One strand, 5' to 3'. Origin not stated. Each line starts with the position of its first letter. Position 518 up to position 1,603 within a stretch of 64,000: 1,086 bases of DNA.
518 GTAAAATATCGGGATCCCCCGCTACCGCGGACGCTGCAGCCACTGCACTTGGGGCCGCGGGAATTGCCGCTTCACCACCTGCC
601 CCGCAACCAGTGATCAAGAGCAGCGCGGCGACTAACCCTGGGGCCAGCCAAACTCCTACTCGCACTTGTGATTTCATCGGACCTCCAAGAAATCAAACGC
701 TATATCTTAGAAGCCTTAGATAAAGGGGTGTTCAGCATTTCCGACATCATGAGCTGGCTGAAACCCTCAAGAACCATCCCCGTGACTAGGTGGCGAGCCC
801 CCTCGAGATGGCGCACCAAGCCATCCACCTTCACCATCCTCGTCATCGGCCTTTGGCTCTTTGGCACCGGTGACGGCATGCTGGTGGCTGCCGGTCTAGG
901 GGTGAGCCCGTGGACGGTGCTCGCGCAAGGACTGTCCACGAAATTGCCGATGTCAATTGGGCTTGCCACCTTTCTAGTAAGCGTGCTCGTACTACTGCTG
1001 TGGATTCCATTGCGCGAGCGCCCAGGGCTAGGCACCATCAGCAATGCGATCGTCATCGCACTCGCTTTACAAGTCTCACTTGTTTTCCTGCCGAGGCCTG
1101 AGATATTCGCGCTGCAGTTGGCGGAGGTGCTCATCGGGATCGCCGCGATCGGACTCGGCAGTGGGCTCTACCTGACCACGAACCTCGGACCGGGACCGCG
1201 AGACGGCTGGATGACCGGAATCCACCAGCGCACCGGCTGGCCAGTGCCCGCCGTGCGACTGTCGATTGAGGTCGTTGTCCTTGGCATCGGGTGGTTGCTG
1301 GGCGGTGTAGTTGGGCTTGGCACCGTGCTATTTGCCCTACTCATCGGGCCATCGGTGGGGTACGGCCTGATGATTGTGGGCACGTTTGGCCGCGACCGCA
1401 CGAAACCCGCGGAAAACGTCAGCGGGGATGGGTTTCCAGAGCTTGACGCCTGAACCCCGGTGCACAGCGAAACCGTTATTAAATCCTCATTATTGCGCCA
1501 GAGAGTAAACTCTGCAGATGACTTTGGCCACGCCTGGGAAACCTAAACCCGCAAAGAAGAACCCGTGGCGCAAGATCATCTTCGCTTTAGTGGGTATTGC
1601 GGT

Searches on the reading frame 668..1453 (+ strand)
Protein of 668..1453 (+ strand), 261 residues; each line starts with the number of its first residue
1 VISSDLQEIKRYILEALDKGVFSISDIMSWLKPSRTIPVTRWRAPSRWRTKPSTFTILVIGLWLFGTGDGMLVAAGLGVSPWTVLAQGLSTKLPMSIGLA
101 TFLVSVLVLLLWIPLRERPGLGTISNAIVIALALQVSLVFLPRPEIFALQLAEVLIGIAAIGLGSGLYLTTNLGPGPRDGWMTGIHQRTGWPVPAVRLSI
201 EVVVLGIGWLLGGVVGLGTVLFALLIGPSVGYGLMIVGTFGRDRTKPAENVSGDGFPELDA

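Call 7: search_protein_families(library=pfam, proteins=[window:668-1453:+])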
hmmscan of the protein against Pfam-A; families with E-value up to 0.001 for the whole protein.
window:668-1453:+ (261 aa): 1 family
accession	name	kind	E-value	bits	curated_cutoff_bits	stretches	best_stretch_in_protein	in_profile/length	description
PF02588.21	YitT_membrane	-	0.00031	20.6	24.3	0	73-224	21-167/205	Uncharacterised 5xTM membrane BCR, YitT family COG1284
